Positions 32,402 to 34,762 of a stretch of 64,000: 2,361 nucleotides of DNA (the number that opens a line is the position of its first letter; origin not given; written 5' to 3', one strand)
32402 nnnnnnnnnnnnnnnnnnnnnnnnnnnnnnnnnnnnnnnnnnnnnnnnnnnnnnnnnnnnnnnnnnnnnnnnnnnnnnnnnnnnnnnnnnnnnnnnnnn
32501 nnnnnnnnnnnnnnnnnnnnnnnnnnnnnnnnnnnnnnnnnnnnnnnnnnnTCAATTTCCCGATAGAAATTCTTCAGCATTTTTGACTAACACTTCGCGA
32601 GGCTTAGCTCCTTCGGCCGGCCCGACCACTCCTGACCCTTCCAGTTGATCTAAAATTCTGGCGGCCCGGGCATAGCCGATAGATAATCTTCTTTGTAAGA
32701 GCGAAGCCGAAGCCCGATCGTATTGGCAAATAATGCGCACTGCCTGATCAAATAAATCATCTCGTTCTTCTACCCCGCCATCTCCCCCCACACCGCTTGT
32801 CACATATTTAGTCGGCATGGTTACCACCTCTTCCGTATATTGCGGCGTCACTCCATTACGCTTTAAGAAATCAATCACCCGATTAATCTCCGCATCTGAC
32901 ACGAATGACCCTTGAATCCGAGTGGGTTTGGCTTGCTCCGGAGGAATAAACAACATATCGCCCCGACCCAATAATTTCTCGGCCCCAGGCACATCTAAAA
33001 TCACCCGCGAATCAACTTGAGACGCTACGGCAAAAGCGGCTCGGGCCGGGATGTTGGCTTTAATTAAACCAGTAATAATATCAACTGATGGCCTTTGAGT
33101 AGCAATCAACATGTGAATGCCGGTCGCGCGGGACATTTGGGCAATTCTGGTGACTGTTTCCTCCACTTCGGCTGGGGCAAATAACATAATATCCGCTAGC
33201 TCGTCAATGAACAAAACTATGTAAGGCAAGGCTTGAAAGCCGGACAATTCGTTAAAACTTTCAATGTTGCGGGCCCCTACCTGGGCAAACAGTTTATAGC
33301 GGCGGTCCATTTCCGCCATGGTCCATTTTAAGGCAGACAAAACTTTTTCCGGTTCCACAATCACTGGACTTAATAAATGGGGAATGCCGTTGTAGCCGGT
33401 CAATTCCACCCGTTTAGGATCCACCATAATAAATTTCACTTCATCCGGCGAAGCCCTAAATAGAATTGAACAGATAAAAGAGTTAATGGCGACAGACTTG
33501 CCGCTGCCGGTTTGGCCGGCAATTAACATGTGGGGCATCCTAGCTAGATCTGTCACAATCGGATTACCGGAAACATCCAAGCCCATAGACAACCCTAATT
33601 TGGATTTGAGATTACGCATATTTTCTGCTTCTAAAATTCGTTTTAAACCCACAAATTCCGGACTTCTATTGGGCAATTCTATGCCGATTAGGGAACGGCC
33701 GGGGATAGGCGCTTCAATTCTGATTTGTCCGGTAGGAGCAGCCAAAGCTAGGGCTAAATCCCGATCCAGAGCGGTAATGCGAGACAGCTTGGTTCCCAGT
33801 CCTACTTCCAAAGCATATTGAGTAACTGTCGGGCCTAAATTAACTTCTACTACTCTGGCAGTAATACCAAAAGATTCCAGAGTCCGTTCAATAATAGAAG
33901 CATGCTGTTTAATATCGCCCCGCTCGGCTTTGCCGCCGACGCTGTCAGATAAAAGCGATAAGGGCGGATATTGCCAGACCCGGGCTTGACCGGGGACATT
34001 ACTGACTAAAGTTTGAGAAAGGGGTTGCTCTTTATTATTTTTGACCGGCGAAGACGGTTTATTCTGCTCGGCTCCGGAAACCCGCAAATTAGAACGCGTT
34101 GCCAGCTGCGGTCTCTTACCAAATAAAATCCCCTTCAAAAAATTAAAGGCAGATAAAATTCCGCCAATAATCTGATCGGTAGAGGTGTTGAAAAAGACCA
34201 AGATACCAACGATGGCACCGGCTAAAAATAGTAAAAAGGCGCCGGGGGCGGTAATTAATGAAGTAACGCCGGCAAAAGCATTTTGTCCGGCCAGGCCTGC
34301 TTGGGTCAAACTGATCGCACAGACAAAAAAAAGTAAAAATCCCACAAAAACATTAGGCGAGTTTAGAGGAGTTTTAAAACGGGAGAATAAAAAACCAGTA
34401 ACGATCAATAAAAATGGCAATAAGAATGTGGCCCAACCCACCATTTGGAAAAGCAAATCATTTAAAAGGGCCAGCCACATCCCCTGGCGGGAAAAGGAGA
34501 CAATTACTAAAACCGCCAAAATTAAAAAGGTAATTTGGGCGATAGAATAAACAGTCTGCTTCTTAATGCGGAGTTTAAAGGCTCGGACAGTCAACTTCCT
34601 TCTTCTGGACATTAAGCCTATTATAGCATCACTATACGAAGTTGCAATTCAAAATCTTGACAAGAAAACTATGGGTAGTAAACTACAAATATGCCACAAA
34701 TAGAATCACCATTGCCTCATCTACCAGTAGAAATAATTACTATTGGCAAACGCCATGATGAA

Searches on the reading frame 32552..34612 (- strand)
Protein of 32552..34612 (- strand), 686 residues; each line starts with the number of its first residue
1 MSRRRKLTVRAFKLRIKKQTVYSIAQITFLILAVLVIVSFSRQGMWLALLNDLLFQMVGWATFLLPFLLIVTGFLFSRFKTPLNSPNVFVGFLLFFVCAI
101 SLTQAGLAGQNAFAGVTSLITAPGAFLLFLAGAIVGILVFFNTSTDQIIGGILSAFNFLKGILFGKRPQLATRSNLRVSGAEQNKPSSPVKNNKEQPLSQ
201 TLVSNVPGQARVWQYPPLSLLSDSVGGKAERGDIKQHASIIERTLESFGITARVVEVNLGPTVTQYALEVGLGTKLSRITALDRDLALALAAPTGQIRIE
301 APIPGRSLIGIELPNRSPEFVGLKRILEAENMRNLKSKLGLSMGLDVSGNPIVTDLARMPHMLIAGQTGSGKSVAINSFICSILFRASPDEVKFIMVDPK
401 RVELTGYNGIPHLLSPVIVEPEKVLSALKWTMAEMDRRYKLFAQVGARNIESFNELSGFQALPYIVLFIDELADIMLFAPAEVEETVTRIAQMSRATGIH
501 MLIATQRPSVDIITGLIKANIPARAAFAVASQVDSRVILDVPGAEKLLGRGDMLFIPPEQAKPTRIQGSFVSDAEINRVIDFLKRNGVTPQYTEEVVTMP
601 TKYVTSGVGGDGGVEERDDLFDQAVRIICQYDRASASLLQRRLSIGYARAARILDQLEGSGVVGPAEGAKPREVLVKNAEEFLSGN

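Call 16: search_protein_families(library=pfam, proteins=[window:32552-34612:-], max_evalue=0.001)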
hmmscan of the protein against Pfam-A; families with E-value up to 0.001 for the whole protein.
window:32552-34612:- (686 aa): 4 families
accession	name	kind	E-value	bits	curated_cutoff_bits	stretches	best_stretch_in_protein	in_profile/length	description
PF01580.24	FtsK_SpoIIIE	-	1.1e-62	211.9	24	1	323-510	2-221/221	FtsK/SpoIIIE family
PF09397.16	FtsK_gamma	-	2.2e-27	95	30.6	1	615-676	1-62/63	Ftsk gamma domain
PF17854.6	FtsK_alpha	-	9e-27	93.7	22.9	1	216-315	2-101/101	FtsK alpha domain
PF01935.23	DUF87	-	0.00087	19.9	23.2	0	348-399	10-60/220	Helicase HerA, central domain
